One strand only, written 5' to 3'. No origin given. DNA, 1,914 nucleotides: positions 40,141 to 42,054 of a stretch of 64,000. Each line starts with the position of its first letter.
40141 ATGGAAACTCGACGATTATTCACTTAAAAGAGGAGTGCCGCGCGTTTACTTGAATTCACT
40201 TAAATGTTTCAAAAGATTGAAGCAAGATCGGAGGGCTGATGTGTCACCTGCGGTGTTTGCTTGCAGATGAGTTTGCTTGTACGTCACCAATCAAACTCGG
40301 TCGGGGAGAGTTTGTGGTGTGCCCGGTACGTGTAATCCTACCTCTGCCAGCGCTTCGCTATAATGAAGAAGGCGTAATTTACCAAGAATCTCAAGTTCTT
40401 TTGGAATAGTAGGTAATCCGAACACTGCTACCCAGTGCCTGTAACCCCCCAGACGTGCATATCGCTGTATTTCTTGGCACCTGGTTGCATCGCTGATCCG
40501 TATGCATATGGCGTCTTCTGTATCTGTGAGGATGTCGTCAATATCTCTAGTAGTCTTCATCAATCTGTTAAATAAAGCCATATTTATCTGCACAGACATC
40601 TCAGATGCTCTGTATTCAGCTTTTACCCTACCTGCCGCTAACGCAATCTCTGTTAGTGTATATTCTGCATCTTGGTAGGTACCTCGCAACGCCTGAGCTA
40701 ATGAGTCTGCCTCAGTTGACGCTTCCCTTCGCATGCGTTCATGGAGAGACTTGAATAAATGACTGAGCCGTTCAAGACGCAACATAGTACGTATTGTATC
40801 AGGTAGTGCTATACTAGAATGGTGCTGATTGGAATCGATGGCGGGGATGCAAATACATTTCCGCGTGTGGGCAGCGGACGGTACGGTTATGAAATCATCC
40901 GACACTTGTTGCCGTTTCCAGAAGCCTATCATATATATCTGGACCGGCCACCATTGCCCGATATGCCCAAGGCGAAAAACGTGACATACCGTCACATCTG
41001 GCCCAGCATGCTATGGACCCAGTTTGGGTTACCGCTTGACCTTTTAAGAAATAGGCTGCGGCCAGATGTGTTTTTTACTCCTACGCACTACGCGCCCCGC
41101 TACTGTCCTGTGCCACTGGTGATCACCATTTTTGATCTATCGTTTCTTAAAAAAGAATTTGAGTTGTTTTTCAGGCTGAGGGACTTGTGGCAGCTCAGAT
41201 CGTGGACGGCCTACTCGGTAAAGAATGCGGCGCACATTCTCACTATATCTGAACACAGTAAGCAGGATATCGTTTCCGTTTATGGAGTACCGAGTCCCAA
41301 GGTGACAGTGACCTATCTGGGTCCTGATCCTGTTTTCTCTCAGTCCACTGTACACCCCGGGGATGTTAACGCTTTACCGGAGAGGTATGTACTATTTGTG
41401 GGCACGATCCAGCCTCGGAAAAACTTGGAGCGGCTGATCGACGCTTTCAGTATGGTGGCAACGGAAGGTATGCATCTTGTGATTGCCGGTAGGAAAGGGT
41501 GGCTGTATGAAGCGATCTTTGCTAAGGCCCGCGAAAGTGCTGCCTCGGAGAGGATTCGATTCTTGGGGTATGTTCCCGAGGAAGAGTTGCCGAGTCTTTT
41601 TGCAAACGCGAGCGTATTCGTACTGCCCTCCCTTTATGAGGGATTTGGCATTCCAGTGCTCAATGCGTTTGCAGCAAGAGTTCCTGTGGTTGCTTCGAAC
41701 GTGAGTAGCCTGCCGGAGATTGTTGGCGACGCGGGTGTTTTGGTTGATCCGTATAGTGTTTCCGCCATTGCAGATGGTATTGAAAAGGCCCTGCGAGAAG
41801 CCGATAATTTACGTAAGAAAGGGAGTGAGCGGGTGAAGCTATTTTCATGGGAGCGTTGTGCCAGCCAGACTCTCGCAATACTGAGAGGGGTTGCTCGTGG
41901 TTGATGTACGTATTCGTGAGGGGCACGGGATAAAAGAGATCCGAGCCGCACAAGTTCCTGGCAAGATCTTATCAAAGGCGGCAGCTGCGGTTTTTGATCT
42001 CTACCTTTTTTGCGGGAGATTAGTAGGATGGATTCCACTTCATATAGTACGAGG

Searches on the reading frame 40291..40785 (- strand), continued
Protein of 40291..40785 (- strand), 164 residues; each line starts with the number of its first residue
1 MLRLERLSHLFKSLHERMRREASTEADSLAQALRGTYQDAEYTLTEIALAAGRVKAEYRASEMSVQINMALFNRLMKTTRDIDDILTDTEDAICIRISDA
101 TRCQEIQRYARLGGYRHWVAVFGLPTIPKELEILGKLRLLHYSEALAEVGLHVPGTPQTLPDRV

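Call 82: search_protein_families(library=padloc, proteins=[P0001, P0002], max_evalue=10)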
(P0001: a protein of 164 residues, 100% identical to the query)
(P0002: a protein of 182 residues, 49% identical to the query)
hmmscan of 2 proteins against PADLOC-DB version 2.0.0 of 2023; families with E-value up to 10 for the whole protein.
P0001 (164 aa): 1 family
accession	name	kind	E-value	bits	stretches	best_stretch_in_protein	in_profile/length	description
PDLC03516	REase_II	-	0.0095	13.4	1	27-111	150-235/266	Type II restriction enzyme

P0002 (182 aa): 0 families

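Call 92: search_dna_similar(query=P0001, collection=phages, mode=protein, max_evalue=0.01, max_rows=5)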
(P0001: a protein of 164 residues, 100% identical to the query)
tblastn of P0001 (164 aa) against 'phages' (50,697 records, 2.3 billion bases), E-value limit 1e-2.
No match.

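Call 93: search_dna_similar(query=P0001, collection=plasmids, mode=protein, max_evalue=0.01, max_rows=5)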
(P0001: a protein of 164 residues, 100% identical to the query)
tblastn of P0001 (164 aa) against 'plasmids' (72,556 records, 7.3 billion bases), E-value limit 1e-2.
No match.

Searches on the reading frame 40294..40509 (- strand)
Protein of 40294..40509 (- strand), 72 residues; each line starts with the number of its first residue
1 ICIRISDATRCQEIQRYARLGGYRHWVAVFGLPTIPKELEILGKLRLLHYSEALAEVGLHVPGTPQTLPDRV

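Call 87: search_solved_structures(query=A7, max_evalue=10, show_alignments=3)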
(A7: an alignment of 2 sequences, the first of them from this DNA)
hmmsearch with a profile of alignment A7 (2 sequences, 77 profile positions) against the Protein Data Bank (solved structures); distinct sequences matched with E-value up to 10: 0.

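Call 88: search_protein_families(library=pfam, proteins=[window:40294-40509:-], max_evalue=10)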
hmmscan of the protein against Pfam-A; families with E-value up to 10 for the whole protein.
seq(72 aa): 0 families

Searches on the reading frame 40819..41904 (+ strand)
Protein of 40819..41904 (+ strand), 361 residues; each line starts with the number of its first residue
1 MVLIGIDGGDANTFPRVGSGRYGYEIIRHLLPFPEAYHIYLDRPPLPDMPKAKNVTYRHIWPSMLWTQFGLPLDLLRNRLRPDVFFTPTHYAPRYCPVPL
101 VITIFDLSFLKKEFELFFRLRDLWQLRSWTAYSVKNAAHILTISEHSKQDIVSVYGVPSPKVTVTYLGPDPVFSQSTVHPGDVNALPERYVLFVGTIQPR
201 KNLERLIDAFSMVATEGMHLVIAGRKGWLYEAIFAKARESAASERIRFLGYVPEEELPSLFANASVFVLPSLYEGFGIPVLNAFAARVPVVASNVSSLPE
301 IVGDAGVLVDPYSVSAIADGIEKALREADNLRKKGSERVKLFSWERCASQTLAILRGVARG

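Call 4: search_protein_families(library=pfam, proteins=[window:40819-41904:+], max_evalue=1)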
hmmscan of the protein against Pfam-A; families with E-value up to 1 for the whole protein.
window:40819-41904:+ (361 aa): 8 families
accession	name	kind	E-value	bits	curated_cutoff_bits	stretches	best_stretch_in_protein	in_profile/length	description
PF00534.26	Glycos_transf_1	-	3.4e-37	128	26.4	1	187-337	14-167/172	Glycosyl transferases group 1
PF13692.12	Glyco_trans_1_4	-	2e-32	112.8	27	1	189-326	2-141/142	Glycosyl transferases group 1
PF20706.3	GT4-conflict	-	3.8e-11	43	26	1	160-305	172-323/385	Family 4 Glycosyltransferase in conflict systems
PF13439.12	Glyco_transf_4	-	1.3e-08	35.5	28.5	1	56-170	49-167/170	Glycosyltransferase Family 4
PF13579.12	Glyco_trans_4_4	-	0.0021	18.8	29.7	1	80-168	70-158/158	Glycosyl transferase 4-like domain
PF13524.12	Glyco_trans_1_2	-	0.0034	17.8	25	1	206-345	5-136/144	Glycosyl transferase-like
PF23443.1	DUF7126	-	0.017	15.8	28.7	1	262-314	40-93/102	Family of unknown function (DUF7126)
PF00982.27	Glyco_transf_20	-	0.019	14.1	32.5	1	252-337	360-449/473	Glycosyltransferase family 20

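Call 32: find_related_loci(query=A3, collection=genome_contigs, flank=10000)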
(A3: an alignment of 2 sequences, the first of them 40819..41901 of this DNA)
Query A3 (361 aa) in genome_contigs; peptide patterns used: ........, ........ (x = any residue, [..] = any of these).
321 stretches matched a pattern; 6 encode a relative of the query (tblastn E <= 1e-3); 6 distinct loci.
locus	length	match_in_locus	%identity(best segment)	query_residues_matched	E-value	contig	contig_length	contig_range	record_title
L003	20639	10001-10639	30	134-334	2e-19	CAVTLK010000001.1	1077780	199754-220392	MAG: uncultured delta proteobacterium isolate MFD04716.bin.1.84 genome assembly, contig: contig_41017, whole genome shot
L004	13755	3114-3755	31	157-350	4e-15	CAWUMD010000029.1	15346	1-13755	MAG: uncultured bacterium isolate SRR1522971_binner23_122_1705335391 genome assembly, contig: ERZ11848521.1697, whole ge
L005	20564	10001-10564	29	127-309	3e-8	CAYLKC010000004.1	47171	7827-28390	MAG TPA_asm: uncultured Chromatiales bacterium isolate SRP193661_co1_52 genome assembly, contig: NODE_830_length_47171_c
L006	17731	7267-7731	26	136-302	5e-6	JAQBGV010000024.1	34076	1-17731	MAG: Planctomycetota bacterium isolate MAG_451_bin-10 451_bin-10_ctg-024, whole genome shotgun sequence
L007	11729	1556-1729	33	238-295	2e-5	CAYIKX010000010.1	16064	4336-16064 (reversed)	MAG TPA_asm: uncultured Methanosarcinales archaeon isolate ERP119705_co20_50 genome assembly, contig: NODE_3815_length_1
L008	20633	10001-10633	25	104-307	4e-5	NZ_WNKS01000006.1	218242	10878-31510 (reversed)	Rhodoblastus acidophilus strain DSM 142 NODE_6_length_218242_cov_40.7889, whole genome shotgun sequence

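Call 40: find_related_loci(query=A3, collection=metagenome_contigs, flank=10000)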
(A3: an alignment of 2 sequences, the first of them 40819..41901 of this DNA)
Query A3 (361 aa) in metagenome_contigs; peptide patterns used: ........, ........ (x = any residue, [..] = any of these).
342 stretches matched a pattern; 1 encode a relative of the query (tblastn E <= 1e-3); 1 distinct loci.
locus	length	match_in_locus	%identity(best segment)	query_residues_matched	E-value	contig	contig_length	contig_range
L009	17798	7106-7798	27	98-334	9e-15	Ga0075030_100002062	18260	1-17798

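Call 42: find_homologous_proteins(query=window:40819-41901:+, max_evalue=1e-40)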
Query window:40819-41901:+ (361 aa): 7102 proteins with E <= 1e-40 among 8000 candidates; the best 120 are listed.
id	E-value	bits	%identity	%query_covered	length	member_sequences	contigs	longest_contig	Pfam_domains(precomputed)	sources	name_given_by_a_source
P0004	2.0e-242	822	100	100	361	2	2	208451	PF00534.27,PF13439.13,PF20706.4,PF13692.13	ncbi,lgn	-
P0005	6.7e-172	590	74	100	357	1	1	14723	PF00534.27,PF13439.13,PF20706.4,PF13692.13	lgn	-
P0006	1.9e-167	575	71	100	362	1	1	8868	PF00534.27,PF13439.13,PF20706.4,PF13692.13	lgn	-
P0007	1.1e-147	510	63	100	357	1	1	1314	PF00534.27,PF13439.13,PF20706.4,PF13692.13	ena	-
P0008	7.2e-111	389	52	100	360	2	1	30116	PF00534.27,PF13524.13,PF13439.13,PF20706.4,PF13692.13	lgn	-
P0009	2.5e-110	387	51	99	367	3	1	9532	PF00534.27,PF13524.13,PF13439.13,PF20706.4,PF13692.13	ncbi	-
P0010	8.9e-108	379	50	100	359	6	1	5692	PF00534.27,PF13439.13,PF20706.4,PF13692.13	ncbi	-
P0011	2.2e-107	377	51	99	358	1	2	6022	PF00534.27,PF13524.13,PF13439.13,PF20706.4,PF13692.13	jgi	-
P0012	4.3e-107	376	50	99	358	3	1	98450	PF00534.27,PF13524.13,PF13439.13,PF20706.4,PF13692.13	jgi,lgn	-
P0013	4.7e-107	376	51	99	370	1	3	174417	PF00534.27,PF13524.13,PF13439.13,PF20706.4,PF13692.13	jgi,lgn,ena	-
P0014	1.0e-106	375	51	99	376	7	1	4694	PF00534.27,PF13439.13,PF20706.4,PF13692.13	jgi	-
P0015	5.2e-106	373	51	99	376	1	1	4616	PF00534.27,PF13439.13,PF20706.4,PF13692.13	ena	-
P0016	6.4e-106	373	50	100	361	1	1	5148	PF00534.27,PF13439.13,PF20706.4,PF13692.13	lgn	-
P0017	6.5e-106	372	50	99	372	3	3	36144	PF00534.27,PF13439.13,PF20706.4,PF13692.13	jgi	-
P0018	7.6e-106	372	50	100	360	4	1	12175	PF00534.27,PF13524.13,PF13439.13,PF20706.4,PF13692.13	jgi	-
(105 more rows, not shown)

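Call 43: find_encoding_contigs(protein=P0005, flank=10000, max_places=3)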
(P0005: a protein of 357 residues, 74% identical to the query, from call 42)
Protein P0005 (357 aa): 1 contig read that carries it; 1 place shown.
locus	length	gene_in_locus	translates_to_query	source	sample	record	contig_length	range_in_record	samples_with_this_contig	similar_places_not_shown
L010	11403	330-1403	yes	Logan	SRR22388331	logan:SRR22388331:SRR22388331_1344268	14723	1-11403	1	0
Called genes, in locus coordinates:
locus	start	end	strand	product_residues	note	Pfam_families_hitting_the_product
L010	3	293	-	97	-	?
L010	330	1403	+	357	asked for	PF13439:Glyco_transf_4, PF20706:GT4-conflict, PF00534:Glycos_transf_1, PF13692:Glyco_trans_1_4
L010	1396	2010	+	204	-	PF00132:Hexapep, PF14602:Hexapep_2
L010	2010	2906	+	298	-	PF00535:Glycos_transf_2, PF10111:Glyco_tranf_2_2 (faint), PF13641:Glyco_tranf_2_3, PF13506:Glyco_transf_21 (faint)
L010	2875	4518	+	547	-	PF04932:Wzy_C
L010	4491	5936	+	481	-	PF13231:PMT_2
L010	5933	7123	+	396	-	PF13439:Glyco_transf_4, PF00534:Glycos_transf_1, PF13692:Glyco_trans_1_4, PF13524:Glyco_trans_1_2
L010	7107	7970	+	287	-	PF00535:Glycos_transf_2, PF10111:Glyco_tranf_2_2 (weak), PF13641:Glyco_tranf_2_3, PF13632:Glyco_trans_2_3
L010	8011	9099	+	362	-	PF13439:Glyco_transf_4, PF20706:GT4-conflict (faint), PF00534:Glycos_transf_1, PF13692:Glyco_trans_1_4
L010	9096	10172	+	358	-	PF13439:Glyco_transf_4, PF00534:Glycos_transf_1, PF13692:Glyco_trans_1_4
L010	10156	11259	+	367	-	PF00483:NTP_transferase, PF12804:NTP_transf_3 (weak), PF22640:ManC_GMP_beta-helix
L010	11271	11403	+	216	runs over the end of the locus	PF02397:Bac_transf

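Call 44: find_encoding_contigs(protein=P0006, flank=10000, max_places=3)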
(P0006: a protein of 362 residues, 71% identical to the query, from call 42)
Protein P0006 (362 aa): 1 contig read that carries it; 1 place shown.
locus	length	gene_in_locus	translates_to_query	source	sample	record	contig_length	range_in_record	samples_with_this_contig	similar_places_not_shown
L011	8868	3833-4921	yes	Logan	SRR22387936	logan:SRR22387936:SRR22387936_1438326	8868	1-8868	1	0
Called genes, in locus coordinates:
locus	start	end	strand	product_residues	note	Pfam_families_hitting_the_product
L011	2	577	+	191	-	?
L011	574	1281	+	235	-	PF08241:Methyltransf_11, PF13649:Methyltransf_25 (weak)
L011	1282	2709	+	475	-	PF09852:DUF2079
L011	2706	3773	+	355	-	PF13439:Glyco_transf_4, PF00534:Glycos_transf_1, PF13692:Glyco_trans_1_4, PF13524:Glyco_trans_1_2 (weak)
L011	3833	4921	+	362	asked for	PF13439:Glyco_transf_4, PF20706:GT4-conflict, PF00534:Glycos_transf_1, PF13692:Glyco_trans_1_4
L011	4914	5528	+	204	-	PF00132:Hexapep, PF14602:Hexapep_2 (weak)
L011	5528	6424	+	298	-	PF00535:Glycos_transf_2, PF10111:Glyco_tranf_2_2 (weak), PF13641:Glyco_tranf_2_3, PF13506:Glyco_transf_21 (faint)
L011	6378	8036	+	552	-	PF04932:Wzy_C (weak)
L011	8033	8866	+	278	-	?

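Call 45: find_encoding_contigs(protein=P0007, flank=10000, max_places=3)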
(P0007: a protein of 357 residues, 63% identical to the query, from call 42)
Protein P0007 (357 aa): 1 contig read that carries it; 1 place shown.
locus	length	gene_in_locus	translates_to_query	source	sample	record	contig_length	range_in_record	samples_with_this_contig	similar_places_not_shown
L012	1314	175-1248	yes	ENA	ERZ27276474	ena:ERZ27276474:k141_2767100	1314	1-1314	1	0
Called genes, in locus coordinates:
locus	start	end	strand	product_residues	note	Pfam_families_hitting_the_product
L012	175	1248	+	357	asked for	PF13439:Glyco_transf_4 (faint), PF20706:GT4-conflict, PF00534:Glycos_transf_1, PF13692:Glyco_trans_1_4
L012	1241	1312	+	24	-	?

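Call 50: find_encoding_contigs(protein=P0004, flank=2000, max_places=3)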
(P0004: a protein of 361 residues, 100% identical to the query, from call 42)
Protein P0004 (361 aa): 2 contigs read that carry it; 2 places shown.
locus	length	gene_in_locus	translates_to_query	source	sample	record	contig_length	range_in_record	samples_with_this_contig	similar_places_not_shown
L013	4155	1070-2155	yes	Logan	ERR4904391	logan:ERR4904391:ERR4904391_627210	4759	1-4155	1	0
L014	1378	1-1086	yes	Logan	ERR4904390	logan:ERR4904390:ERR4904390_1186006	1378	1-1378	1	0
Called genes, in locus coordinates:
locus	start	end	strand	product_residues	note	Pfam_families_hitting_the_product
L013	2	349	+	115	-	?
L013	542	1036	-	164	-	-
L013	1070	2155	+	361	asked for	PF13439:Glyco_transf_4, PF20706:GT4-conflict, PF00534:Glycos_transf_1, PF13692:Glyco_trans_1_4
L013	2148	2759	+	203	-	PF25087:GMPPB_C (faint), PF00132:Hexapep, PF14602:Hexapep_2 (weak)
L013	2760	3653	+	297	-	PF00535:Glycos_transf_2, PF10111:Glyco_tranf_2_2 (faint), PF13641:Glyco_tranf_2_3, PF13632:Glyco_trans_2_3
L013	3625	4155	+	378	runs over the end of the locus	?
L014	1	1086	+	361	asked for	PF13439:Glyco_transf_4, PF20706:GT4-conflict, PF00534:Glycos_transf_1, PF13692:Glyco_trans_1_4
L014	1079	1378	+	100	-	?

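Call 51: find_encoding_contigs(protein=P0008, flank=6000, max_places=2)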
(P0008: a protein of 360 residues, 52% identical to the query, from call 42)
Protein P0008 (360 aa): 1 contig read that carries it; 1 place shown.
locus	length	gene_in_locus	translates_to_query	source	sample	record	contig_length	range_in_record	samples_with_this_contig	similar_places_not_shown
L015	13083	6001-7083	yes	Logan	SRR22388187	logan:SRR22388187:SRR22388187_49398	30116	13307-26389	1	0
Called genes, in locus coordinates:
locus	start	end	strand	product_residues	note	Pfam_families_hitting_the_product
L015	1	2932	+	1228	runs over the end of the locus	-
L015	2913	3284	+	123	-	-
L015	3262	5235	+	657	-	-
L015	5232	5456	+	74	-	-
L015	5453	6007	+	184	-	PF13439:Glyco_transf_4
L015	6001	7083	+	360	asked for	PF13439:Glyco_transf_4, PF20706:GT4-conflict, PF00534:Glycos_transf_1, PF13692:Glyco_trans_1_4, PF13524:Glyco_trans_1_2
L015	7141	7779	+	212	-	PF00132:Hexapep, PF14602:Hexapep_2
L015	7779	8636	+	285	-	PF00535:Glycos_transf_2, PF10111:Glyco_tranf_2_2 (weak), PF13641:Glyco_tranf_2_3, PF13632:Glyco_trans_2_3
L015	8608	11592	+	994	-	PF04932:Wzy_C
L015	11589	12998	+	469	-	PF02366:PMT, PF13231:PMT_2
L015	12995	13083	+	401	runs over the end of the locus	PF13439:Glyco_transf_4, PF00534:Glycos_transf_1, PF13692:Glyco_trans_1_4, PF13524:Glyco_trans_1_2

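Call 54: find_encoding_contigs(protein=P0124, flank=3000, max_places=3)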
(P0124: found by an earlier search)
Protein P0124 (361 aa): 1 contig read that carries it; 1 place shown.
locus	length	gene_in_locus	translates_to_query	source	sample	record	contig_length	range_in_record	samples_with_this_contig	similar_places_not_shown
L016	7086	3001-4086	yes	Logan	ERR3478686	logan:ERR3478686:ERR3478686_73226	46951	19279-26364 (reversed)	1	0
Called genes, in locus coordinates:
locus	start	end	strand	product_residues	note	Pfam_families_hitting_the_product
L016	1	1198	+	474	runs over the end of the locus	PF09852:DUF2079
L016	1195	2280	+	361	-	PF13439:Glyco_transf_4, PF13579:Glyco_trans_4_4 (weak), PF00534:Glycos_transf_1, PF13692:Glyco_trans_1_4, PF20706:GT4-conflict (weak)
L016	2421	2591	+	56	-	-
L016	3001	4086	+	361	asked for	PF13439:Glyco_transf_4, PF20706:GT4-conflict, PF00534:Glycos_transf_1, PF13692:Glyco_trans_1_4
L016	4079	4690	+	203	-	PF25087:GMPPB_C (faint), PF00132:Hexapep, PF14602:Hexapep_2 (weak)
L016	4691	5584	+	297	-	PF00535:Glycos_transf_2, PF10111:Glyco_tranf_2_2 (faint), PF13641:Glyco_tranf_2_3, PF13632:Glyco_trans_2_3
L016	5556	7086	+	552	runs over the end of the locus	PF04932:Wzy_C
